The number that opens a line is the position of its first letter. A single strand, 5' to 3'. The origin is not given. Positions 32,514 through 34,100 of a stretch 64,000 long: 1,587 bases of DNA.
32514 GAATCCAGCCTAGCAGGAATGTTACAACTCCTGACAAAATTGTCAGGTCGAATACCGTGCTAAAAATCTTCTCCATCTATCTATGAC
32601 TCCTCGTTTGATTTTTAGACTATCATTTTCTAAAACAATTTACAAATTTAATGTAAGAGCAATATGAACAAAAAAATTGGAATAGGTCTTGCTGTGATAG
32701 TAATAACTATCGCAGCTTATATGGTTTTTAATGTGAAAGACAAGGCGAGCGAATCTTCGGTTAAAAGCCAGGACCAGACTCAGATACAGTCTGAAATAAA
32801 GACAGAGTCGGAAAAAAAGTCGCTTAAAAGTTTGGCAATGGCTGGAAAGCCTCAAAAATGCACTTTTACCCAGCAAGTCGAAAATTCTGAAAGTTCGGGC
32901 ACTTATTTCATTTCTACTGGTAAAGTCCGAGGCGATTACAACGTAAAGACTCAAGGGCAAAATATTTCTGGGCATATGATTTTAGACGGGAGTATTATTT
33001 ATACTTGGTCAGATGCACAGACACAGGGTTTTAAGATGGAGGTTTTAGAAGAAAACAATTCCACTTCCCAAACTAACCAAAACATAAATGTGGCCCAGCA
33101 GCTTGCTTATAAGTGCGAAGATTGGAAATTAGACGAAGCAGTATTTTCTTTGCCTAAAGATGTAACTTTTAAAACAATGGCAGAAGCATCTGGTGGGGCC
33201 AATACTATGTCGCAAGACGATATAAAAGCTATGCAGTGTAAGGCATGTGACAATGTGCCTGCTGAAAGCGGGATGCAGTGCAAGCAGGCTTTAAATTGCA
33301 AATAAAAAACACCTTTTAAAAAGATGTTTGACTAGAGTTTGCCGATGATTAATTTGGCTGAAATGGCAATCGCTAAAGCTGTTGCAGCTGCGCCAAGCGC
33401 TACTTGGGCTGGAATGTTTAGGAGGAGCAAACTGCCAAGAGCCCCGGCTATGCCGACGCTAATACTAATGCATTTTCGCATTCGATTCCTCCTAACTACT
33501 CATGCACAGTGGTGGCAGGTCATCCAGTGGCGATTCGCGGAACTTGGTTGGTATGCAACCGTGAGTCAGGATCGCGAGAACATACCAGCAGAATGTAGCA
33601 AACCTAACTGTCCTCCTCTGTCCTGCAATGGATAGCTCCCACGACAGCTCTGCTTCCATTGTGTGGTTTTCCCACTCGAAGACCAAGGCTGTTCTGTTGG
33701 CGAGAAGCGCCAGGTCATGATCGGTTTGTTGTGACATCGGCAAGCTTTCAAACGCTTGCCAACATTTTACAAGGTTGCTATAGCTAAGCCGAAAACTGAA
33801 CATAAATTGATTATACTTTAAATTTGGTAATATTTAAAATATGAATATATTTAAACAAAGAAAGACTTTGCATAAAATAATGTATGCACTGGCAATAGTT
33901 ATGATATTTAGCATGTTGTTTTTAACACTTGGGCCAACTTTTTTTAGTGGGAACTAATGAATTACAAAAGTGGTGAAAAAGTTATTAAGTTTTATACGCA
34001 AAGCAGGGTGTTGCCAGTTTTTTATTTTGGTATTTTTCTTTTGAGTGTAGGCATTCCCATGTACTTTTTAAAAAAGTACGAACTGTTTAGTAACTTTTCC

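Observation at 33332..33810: GC-elevated two-gene minus-strand unit: 103-aa protein followed 10 nt later by a 49-aa hydrophobic peptide with a perfect SD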

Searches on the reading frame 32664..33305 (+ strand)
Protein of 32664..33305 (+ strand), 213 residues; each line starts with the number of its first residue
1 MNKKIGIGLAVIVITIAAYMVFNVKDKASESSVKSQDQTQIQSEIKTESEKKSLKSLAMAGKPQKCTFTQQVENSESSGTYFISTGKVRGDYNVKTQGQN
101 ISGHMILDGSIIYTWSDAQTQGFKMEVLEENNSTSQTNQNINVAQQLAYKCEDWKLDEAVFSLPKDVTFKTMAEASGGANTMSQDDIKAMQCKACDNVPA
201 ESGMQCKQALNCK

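Call 8: search_protein_families(library=pfam, proteins=[window:32664-33305:+], max_evalue=1)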
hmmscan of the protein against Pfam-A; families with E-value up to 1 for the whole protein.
window:32664-33305:+ (213 aa): 5 families
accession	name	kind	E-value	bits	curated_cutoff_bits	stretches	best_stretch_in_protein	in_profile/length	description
PF23959.1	DUF7288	-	0.022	15.6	27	1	9-102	17-112/184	Family of unknown function (DUF7288)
PF14055.11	NVEALA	-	0.059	13.5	27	1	2-32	1-32/62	NVEALA protein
PF17742.6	Fndc10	-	0.082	13.1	27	1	95-178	47-131/157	Fibronectin type III domain-containing protein 10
PF09911.14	DUF2140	-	0.2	11.6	34.3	1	8-58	9-60/187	Uncharacterized protein conserved in bacteria (DUF2140)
PF10675.14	DUF2489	-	0.31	11.5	27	1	14-69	5-55/130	Protein of unknown function (DUF2489)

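Call 14: search_protein_families(library=ncbifam, proteins=[window:32664-33305:+], max_evalue=1)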
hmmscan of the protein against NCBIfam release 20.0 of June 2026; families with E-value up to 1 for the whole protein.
window:32664-33305:+ (213 aa): 2 families
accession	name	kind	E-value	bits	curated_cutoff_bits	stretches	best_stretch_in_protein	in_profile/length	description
NF042931.1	SAG1386_EF1546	equivalog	0.013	15.6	80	1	10-86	38-117/158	SAG1386/EF1546 family surface-associated protein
TIGR01873.1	cas_CT1978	equivalog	0.042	14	33.15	1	100-133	44-77/87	type I-E CRISPR-associated endoribonuclease Cas2e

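Call 23: find_encoding_contigs(protein=window:32664-33305:+, flank=6000, max_places=10)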
Protein window:32664-33305:+ (213 aa): no gene with exactly this product is on record in the collection.

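Call 72: find_homologous_proteins(query=window:32664-33305:+, max_evalue=0.001)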
Query window:32664-33305:+ (213 aa): 8 proteins with E <= 0.001 among 230 candidates.
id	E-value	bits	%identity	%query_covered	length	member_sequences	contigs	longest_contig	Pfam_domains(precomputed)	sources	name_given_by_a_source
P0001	3.3e-133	459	100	100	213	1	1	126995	-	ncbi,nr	ncbi:MAG: hypothetical protein JNN11_02175 [Candidatus Doudnabacteria bacterium]|nr:hypothetical pro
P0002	2.2e-78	280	59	100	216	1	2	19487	-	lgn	-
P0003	1.8e-74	268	57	100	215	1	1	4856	-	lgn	-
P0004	1.3e-33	134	38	100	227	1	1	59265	-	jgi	jgi:hypothetical protein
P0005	3.8e-33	133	35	100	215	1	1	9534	-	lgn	-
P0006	7.6e-30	122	33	93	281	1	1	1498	-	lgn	-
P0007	4.2e-29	120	38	80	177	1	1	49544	-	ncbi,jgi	jgi:outer membrane lipoprotein-sorting protein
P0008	2.9e-22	97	34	100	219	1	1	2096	-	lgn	-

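Call 73: find_encoding_contigs(protein=P0002, flank=6000, max_places=4)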
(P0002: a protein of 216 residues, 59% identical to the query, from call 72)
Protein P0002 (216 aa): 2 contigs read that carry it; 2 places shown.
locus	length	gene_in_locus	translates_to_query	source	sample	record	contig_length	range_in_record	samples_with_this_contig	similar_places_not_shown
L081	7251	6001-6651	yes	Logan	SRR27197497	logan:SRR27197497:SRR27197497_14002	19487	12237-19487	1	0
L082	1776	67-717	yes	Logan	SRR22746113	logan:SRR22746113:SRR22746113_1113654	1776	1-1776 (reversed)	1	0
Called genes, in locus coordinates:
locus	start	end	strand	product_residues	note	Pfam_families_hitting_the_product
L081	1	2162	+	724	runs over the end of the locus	PF13196:DUF4012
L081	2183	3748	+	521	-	PF03023:MurJ, PF13440:Polysacc_synt_3, PF01554:MatE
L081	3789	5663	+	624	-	PF00009:GTP_EFTU, PF03144:GTP_EFTU_D2, PF22042:EF-G_D2 (faint), PF00679:EFG_C, PF06421:LepA_C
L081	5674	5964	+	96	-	-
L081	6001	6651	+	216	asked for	-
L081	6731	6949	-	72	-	-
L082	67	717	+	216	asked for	-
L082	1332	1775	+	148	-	?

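Call 74: find_encoding_contigs(protein=P0003, flank=6000, max_places=4)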
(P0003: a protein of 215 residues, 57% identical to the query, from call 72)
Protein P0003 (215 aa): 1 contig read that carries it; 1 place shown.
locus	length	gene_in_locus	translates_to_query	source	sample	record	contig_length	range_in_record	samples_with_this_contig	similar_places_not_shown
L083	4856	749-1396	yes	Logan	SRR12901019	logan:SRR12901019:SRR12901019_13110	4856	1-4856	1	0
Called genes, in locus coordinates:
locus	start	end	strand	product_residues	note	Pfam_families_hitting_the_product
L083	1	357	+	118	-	?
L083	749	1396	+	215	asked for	-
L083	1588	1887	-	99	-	-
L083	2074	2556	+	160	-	PF03703:bPH_2 (weak)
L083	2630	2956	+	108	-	PF04977:DivIC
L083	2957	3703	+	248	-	PF13616:Rotamase_3, PF00639:Rotamase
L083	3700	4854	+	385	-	?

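Call 75: find_encoding_contigs(protein=P0001, flank=4000, max_places=3)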
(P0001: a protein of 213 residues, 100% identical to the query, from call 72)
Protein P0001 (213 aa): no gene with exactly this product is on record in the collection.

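Call 84: find_encoding_contigs(protein=P0004, flank=4000, max_places=2)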
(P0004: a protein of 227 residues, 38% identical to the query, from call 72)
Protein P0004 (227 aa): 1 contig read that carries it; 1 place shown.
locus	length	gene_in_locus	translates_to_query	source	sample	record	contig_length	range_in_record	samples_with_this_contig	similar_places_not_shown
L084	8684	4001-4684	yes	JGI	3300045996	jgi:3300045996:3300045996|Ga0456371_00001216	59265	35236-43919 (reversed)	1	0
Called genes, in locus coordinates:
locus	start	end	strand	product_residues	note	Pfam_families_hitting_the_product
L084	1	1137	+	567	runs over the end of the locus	PF06418:CTP_synth_N, PF00117:GATase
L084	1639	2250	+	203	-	-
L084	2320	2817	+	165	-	-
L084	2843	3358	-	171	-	PF01467:CTP_transf_like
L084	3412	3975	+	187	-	PF09335:VTT_dom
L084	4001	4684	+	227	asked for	-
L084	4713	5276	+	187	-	-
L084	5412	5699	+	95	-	PF00076:RRM_1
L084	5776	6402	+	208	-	PF06736:TMEM175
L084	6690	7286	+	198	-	PF18933:PsbP_2 (weak)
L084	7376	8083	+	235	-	-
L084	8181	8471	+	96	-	-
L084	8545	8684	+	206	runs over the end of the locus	PF04203:Sortase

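Call 85: find_encoding_contigs(protein=P0007, flank=4000, max_places=2)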
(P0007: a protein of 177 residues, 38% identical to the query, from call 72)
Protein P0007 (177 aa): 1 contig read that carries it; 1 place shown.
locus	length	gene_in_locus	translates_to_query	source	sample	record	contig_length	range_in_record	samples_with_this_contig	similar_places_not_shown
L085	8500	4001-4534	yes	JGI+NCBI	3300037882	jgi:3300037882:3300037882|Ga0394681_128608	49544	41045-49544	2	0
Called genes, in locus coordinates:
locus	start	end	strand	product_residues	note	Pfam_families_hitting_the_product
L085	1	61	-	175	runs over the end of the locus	PF00929:RNase_T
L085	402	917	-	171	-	PF13238:AAA_18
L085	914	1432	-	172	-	-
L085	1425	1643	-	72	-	-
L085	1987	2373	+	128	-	-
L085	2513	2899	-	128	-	-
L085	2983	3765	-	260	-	-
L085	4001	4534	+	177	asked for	-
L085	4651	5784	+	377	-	PF26514:DUF8173 (weak)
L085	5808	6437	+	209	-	PF00657:Lipase_GDSL, PF13472:Lipase_GDSL_2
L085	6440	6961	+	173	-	PF10648:Gmad2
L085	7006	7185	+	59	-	-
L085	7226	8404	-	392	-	PF07690:MFS_1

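Call 93: search_protein_families(library=pfam, proteins=[L083:1588-1887:-, L083:1423-1572:-, L081:6731-6949:-, L081:5674-5964:+], max_evalue=1)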
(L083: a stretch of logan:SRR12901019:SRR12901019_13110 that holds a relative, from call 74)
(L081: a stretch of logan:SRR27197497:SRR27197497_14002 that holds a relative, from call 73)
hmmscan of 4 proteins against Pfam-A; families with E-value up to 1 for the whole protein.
L083:1588-1887:- (99 aa): 0 families

L083:1423-1572:- (49 aa): 0 families

L081:6731-6949:- (72 aa): 0 families

L081:5674-5964:+ (96 aa): 3 families
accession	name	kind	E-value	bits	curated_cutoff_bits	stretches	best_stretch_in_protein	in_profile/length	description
PF14992.11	TMCO5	-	0.0039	16.9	32.2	1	4-89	13-96/280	TMCO5 family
PF10213.14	MRP-S28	-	0.1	13.5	22.3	1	2-45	76-119/127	Mitochondrial ribosomal subunit protein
PF24423.1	OVT1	-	0.44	11.4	30.9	0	4-55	4-56/100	Major antigen, helical domain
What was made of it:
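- On Type V toxin-antitoxin GhoS/GhoT: Neither ORF nor its L083 homolog hits any Pfam family at E <= 1 (calls 8, 93).
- No hit to any bacteriocin, immunity, holin, type I toxin, GhoT/OrtT or GhoS model at E <= 1 (calls 8, 93).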

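Call 108: find_encoding_contigs(protein=P0005, flank=4000, max_places=2)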
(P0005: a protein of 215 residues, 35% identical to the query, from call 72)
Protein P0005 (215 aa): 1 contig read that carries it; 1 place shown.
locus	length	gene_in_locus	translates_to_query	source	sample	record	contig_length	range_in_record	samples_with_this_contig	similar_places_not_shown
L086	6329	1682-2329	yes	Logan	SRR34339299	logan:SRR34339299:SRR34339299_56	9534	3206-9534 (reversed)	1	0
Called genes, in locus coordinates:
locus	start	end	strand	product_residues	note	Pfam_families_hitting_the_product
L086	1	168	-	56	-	?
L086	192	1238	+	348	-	PF04203:Sortase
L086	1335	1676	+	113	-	PF04020:Phage_holin_4_2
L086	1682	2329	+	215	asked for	-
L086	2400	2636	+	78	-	PF04014:MazE_antitoxin (weak)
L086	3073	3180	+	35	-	-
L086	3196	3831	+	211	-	PF00027:cNMP_binding, PF13545:HTH_Crp_2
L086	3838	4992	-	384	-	PF00083:Sugar_tr, PF07690:MFS_1, PF12832:MFS_1_like, PF00083:Sugar_tr, PF07690:MFS_1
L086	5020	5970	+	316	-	PF01207:Dus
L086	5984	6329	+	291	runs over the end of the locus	PF00413:Peptidase_M10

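Call 109: find_encoding_contigs(protein=P0008, flank=4000, max_places=2)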
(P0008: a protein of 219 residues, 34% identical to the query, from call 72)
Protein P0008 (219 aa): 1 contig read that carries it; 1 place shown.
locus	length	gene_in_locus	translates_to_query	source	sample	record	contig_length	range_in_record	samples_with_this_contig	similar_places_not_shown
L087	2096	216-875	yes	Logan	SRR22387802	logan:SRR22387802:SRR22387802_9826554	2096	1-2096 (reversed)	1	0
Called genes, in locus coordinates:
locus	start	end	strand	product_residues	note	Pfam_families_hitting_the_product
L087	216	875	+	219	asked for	-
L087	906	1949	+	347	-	PF02129:Peptidase_S15 (weak), PF00561:Abhydrolase_1, PF12146:Hydrolase_4, PF12697:Abhydrolase_6, PF00326:Peptidase_S9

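Call 110: find_encoding_contigs(protein=P0006, flank=4000, max_places=2)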
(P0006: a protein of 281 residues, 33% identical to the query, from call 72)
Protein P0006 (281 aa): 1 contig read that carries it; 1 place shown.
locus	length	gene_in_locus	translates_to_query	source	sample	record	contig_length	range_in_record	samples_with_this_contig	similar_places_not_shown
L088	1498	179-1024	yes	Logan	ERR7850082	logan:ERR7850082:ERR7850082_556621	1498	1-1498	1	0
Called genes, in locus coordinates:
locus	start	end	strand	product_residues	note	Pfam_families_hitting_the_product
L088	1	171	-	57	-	?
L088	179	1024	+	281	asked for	-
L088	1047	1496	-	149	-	?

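Call 116: search_protein_families(library=phrogs, proteins=[L083:1588-1887:-, L083:1423-1572:-], max_evalue=1)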
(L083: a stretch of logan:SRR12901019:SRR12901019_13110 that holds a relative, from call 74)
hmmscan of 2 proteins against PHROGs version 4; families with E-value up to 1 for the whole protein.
L083:1588-1887:- (99 aa): 1 family
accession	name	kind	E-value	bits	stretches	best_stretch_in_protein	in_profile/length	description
phrog_26189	-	unknown function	0.11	12.6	1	28-78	180-229/308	-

L083:1423-1572:- (49 aa): 1 family
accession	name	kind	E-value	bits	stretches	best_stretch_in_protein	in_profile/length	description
phrog_9421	-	unknown function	0.31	12.2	1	27-43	24-40/54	-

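Call 117: search_protein_families(library=ncbifam, proteins=[L083:1588-1887:-, L083:1423-1572:-], max_evalue=1)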
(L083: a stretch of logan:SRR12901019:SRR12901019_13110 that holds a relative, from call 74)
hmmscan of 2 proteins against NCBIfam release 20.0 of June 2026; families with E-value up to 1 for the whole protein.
L083:1588-1887:- (99 aa): 0 families

L083:1423-1572:- (49 aa): 0 families
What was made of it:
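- On Type I toxin-antitoxin (hok/sok, tisB/istR, fst, txpA, etc.): Pfam and NCBIfam at E <= 1 return no family for C49 or its L083 homolog (calls 8, 14, 93, 117).
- On Class II bacteriocin / immunity pair: No Pfam or NCBIfam hit at E <= 1 (calls 8, 14, 93, 117).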

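Call 118: search_protein_families(library=padloc, proteins=[L083:1588-1887:-, L083:1423-1572:-], max_evalue=1)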
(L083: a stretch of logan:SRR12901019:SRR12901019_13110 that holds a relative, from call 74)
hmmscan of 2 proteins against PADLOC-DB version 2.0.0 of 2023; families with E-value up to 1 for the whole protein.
L083:1588-1887:- (99 aa): 0 families

L083:1423-1572:- (49 aa): 0 families

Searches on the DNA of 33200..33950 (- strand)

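Call 6: search_rna_families(source=window, start=33200, end=33950, threshold=evalue, max_evalue=10, show_alignments=3)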
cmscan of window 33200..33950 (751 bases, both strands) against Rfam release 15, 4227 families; matches with E-value up to 10: 3.
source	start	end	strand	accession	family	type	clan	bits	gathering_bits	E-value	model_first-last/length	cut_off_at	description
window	33282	33382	+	RF01948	KCNQ1OT1_3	Gene; lncRNA;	-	17.8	60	5.7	1-116/116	no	KCNQ1 overlapping transcript 1 conserved region 3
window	33739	33873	-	RF01828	SprD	Gene; sRNA;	-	15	100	1.8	1-142/142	no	Small pathogenicity island RNA D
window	33674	33837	-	RF02933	ARRPOF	Gene; sRNA;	-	12.1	127.2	2.5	1-256/256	no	ARRPOF RNA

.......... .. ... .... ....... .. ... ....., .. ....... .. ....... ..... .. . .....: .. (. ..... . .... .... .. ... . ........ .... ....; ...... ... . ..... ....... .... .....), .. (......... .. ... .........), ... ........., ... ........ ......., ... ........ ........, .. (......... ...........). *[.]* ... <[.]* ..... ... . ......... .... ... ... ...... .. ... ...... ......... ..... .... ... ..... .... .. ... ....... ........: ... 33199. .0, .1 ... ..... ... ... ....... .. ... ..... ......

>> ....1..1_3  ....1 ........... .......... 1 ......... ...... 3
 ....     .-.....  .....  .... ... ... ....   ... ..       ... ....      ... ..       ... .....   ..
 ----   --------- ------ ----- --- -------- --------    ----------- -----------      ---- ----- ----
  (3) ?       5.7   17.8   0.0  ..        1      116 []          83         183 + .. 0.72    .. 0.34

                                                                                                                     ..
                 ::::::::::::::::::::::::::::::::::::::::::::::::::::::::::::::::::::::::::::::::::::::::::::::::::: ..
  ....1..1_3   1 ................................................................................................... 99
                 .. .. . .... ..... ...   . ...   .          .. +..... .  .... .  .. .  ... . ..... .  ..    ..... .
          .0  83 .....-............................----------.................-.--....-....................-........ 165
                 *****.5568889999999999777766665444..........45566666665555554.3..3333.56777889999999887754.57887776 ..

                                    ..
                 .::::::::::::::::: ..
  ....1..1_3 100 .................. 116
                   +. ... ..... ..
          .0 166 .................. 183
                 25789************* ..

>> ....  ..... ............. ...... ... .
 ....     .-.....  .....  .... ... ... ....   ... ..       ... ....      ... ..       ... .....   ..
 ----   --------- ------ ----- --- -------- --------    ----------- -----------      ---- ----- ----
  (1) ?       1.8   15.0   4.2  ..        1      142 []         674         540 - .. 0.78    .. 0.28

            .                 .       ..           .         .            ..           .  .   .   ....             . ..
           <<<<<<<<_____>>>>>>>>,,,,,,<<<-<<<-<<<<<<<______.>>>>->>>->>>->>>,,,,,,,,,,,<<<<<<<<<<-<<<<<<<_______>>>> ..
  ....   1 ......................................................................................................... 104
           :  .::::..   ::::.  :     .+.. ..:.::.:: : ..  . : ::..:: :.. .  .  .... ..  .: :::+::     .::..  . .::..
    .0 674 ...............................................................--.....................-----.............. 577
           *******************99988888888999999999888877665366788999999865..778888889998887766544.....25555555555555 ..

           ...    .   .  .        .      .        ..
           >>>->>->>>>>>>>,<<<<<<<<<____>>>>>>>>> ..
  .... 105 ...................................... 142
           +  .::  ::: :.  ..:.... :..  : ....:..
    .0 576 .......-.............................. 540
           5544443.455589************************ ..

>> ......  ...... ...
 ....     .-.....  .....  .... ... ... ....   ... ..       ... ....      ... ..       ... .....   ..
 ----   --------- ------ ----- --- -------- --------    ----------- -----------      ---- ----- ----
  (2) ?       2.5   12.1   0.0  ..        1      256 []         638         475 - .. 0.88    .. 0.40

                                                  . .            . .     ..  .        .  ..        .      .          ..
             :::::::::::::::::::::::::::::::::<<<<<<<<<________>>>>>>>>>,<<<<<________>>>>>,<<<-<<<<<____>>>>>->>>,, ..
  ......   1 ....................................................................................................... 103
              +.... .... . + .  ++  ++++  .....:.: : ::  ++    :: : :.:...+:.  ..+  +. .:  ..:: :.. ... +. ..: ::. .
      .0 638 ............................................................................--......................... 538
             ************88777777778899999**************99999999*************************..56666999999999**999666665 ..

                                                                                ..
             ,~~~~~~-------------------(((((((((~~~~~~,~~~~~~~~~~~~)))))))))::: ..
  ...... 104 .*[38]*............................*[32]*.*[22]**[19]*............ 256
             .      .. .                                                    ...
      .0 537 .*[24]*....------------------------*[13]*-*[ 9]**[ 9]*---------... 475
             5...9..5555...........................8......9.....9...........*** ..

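Call 55: search_dna_similar(query=window:33300-33860:-, collection=phages, mode=distant, max_evalue=0.01)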
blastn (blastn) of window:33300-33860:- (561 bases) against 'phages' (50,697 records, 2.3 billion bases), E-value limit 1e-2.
Records with a match: 5; places in all: 5; records where one place covers at least 80% of the query: 0.
Best place of each record, by identity: 80-90% 5.
By first word of the organism name: Staphylococcus 5.
By host as written in the record: Staphylococcus epidermidis F12 4; Staphylococcus epidermidis 1.
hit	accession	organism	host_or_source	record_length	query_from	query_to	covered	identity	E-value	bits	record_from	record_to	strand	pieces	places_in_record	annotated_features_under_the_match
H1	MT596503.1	Staphylococcus phage vB_SepM_BE06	Staphylococcus epidermidis F12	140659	2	57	10%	82.8%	3e-4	53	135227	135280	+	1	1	none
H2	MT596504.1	Staphylococcus phage vB_SepM_BE07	Staphylococcus epidermidis F12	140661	2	57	10%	82.8%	3e-4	53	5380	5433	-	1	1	none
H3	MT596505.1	Staphylococcus phage vB_SepM_BE08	Staphylococcus epidermidis F12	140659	2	57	10%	82.8%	3e-4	53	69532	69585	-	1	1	none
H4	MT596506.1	Staphylococcus phage vB_SepM_BE09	Staphylococcus epidermidis F12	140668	2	57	10%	82.8%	3e-4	53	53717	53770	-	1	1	none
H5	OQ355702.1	Staphylococcus phage vB_SepM_BE24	Staphylococcus epidermidis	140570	2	57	10%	82.8%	3e-4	53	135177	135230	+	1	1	none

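Call 56: search_dna_similar(query=window:33300-33860:-, collection=plasmids, mode=distant, max_evalue=0.01)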
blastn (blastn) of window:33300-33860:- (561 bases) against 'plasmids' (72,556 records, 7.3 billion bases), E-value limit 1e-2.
No match.
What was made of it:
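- Tried and rejected: The only hits were to the AT-rich promoter spacer (calls 55, 56).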
